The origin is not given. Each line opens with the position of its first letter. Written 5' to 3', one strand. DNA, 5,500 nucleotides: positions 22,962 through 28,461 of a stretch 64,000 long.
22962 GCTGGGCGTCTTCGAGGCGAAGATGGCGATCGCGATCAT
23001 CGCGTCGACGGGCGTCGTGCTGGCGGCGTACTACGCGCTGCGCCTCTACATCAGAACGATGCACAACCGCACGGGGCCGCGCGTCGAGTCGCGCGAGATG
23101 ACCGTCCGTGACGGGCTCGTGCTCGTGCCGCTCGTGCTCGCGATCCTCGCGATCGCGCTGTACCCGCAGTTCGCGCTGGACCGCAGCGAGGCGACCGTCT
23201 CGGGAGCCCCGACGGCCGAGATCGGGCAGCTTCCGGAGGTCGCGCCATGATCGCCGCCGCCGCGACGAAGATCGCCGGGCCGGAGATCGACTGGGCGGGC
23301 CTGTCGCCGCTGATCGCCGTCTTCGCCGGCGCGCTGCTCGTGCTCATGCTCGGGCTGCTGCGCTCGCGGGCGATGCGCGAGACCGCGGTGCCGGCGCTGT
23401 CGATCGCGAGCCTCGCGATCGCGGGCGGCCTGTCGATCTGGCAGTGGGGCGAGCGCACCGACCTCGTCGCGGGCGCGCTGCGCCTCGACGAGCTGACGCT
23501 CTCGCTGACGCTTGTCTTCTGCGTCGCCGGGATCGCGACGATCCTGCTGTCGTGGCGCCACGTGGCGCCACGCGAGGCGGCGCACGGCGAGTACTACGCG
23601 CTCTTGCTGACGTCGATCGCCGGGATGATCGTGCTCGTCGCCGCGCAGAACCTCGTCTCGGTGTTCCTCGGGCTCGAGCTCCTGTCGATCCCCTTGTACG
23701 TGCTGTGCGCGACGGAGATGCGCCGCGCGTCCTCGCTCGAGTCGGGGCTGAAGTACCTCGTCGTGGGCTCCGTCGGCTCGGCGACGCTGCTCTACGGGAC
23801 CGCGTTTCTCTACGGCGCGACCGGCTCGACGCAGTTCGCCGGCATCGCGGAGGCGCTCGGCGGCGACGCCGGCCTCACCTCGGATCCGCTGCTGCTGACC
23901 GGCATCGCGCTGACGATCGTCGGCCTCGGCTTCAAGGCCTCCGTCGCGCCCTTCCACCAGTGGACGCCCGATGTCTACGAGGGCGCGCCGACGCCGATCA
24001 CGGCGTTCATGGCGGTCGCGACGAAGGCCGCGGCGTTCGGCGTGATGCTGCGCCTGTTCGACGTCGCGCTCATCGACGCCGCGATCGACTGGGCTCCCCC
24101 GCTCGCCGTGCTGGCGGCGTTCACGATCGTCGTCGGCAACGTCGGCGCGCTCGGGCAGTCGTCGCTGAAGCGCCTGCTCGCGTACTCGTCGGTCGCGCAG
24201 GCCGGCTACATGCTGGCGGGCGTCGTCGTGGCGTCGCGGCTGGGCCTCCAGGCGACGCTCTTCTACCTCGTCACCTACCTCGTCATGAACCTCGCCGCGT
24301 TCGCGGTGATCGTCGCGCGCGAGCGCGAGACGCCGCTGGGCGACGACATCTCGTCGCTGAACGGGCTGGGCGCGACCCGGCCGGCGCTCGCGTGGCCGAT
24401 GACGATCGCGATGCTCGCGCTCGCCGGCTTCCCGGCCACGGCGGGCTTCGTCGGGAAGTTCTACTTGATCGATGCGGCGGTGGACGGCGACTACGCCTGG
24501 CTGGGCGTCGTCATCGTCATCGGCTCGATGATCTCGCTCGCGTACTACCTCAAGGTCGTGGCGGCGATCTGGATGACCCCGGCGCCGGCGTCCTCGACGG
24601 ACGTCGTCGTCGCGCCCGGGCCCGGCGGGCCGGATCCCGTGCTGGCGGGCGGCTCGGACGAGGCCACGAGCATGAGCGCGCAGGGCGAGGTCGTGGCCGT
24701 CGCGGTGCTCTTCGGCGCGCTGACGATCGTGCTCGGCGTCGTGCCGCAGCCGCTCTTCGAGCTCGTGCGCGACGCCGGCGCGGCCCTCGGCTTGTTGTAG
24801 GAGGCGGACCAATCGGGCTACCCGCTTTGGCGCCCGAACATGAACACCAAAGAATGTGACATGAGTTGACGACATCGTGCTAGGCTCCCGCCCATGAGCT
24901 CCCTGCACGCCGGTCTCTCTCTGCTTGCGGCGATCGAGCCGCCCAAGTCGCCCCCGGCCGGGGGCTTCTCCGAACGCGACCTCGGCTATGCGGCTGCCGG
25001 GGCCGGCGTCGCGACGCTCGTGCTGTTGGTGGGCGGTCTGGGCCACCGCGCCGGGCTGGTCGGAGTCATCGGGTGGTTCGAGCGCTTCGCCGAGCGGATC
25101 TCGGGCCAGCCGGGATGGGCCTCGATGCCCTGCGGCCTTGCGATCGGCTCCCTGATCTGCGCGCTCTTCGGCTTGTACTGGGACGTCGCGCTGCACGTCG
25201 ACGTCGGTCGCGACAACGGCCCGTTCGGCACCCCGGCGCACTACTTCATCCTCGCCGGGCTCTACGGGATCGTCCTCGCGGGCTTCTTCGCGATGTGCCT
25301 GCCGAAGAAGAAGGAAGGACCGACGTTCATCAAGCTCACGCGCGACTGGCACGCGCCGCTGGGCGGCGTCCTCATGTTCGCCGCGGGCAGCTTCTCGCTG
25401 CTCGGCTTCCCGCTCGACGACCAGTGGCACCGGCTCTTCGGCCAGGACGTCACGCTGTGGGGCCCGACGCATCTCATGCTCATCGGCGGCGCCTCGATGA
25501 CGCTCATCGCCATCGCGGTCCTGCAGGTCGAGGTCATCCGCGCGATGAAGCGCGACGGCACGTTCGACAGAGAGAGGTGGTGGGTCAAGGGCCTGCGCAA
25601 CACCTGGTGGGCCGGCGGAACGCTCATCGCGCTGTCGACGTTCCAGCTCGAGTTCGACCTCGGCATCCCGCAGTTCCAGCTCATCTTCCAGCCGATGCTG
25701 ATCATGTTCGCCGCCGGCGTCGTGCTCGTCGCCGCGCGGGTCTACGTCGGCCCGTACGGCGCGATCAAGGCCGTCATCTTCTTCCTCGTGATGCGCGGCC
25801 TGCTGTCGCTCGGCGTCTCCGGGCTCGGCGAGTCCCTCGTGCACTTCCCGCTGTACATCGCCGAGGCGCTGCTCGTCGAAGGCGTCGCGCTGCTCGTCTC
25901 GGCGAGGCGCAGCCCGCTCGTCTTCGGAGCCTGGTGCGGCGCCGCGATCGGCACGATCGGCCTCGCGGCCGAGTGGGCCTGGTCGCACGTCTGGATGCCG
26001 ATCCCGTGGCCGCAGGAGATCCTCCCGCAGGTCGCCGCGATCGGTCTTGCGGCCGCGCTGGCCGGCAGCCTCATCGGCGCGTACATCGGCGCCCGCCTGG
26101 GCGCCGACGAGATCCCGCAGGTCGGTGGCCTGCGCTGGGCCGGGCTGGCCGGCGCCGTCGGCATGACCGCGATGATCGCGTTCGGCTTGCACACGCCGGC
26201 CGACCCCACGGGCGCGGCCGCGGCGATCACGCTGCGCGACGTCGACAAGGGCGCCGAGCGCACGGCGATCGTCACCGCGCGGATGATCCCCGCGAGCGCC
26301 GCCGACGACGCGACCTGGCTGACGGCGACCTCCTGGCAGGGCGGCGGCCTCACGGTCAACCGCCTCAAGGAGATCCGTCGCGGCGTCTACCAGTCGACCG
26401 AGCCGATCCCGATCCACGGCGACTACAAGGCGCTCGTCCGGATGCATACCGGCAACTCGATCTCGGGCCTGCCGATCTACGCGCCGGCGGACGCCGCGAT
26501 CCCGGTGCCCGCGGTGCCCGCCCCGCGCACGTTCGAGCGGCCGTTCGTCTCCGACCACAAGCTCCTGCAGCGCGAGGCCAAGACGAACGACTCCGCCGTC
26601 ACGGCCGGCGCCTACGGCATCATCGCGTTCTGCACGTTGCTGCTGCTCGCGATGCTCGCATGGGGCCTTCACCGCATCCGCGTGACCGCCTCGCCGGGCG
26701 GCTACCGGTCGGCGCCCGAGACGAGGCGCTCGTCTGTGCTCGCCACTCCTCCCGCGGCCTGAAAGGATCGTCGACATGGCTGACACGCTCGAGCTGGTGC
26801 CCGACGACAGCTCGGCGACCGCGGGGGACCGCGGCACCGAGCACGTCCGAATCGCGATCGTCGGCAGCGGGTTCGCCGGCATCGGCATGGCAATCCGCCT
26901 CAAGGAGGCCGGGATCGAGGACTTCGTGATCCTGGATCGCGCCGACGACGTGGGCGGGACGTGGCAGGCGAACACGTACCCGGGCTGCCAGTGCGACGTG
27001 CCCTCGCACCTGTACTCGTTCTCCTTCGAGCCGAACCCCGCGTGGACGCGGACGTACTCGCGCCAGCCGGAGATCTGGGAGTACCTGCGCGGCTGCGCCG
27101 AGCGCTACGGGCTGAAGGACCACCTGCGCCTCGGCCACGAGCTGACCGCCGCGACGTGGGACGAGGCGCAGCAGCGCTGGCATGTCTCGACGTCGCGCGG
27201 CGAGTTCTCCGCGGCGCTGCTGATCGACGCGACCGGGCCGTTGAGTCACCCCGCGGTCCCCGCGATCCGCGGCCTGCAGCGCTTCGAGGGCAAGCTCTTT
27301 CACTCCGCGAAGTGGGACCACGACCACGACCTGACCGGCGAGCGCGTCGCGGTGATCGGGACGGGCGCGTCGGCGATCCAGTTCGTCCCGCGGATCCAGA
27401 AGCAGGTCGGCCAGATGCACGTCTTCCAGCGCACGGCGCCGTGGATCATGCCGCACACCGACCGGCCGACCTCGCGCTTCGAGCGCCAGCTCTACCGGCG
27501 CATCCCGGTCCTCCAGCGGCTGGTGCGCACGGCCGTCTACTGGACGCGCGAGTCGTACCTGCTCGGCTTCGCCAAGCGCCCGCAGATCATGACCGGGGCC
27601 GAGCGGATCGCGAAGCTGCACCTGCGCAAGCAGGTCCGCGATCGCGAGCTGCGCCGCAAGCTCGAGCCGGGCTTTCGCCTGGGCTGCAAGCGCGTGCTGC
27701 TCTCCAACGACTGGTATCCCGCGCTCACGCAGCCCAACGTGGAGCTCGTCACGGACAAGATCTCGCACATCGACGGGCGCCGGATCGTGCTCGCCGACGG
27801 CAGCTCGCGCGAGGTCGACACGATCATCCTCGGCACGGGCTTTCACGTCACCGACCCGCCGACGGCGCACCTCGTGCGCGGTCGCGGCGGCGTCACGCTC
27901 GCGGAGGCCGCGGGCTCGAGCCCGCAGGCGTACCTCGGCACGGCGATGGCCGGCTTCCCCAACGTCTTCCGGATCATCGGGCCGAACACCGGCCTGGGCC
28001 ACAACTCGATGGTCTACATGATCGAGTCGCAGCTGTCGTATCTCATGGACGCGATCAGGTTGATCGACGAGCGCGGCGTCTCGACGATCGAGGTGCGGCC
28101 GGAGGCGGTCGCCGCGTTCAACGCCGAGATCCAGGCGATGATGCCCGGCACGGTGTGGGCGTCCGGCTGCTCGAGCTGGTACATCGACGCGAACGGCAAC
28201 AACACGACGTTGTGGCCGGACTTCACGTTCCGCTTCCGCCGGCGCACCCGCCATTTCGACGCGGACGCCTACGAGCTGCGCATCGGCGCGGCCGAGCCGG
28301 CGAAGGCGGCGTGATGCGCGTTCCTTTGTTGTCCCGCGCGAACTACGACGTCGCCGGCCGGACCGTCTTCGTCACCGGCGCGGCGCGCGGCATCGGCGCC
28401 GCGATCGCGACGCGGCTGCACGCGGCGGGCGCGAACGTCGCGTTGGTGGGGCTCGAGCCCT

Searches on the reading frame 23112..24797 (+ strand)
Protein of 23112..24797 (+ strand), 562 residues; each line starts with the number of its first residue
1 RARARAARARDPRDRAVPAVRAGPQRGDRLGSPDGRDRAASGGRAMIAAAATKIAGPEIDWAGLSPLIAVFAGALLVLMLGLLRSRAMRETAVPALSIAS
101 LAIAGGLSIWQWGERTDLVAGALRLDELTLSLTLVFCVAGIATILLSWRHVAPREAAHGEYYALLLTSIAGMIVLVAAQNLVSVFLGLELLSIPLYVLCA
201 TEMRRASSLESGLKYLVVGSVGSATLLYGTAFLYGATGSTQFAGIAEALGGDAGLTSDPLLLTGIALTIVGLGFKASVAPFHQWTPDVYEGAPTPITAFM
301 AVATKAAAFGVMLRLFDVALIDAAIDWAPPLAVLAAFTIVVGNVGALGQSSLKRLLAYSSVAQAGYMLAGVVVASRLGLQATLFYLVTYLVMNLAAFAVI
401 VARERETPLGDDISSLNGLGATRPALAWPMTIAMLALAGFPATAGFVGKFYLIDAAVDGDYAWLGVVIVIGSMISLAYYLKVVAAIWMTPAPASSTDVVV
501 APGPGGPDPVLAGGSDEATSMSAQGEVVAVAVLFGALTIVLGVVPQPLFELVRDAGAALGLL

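Call 80: search_protein_families(library=pfam, max_evalue=0.001, proteins=[window:23112-24797:+])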
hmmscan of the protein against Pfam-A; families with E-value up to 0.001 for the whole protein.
window:23112-24797:+ (562 aa): 1 family
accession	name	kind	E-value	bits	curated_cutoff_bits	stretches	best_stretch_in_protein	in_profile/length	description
PF00361.26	Proton_antipo_M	-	2.2e-75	254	21.5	1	178-475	1-294/294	NADH:quinone oxidoreductase/Mrp antiporter, TM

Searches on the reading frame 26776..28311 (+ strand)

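Call 80: search_protein_families(library=pfam, max_evalue=0.001, proteins=[window:26776-28311:+])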
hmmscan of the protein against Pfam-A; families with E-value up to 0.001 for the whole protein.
window:26776-28311:+ (512 aa): 8 families
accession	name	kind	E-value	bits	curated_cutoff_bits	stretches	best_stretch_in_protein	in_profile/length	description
PF13738.12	Pyr_redox_3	-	1.5e-19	70.9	30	1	28-229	2-205/305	Pyridine nucleotide-disulphide oxidoreductase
PF00743.25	FMO-like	-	1.7e-15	56.9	22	1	25-237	3-232/532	Flavin-binding monooxygenase-like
PF13450.12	NAD_binding_8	-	4e-12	46.7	21.9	1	28-95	1-66/68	NAD(P)-binding Rossmann-like domain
PF07992.20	Pyr_redox_2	-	1.2e-10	41.8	26.1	1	25-235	2-188/291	Pyridine nucleotide-disulphide oxidoreductase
PF01266.30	DAO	-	3.6e-08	33.7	27.9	1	25-67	1-43/353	FAD dependent oxidoreductase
PF13434.12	Lys_Orn_oxgnase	-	6.3e-07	29.3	21.3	1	98-213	95-213/339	L-lysine 6-monooxygenase/L-ornithine 5-monooxygenase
PF13454.12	NAD_binding_9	-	9.5e-05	22.9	21.8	0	27-85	1-63/155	FAD-NAD(P)-binding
PF00070.33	Pyr_redox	-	0.00079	20.3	22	0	25-52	1-28/82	Pyridine nucleotide-disulphide oxidoreductase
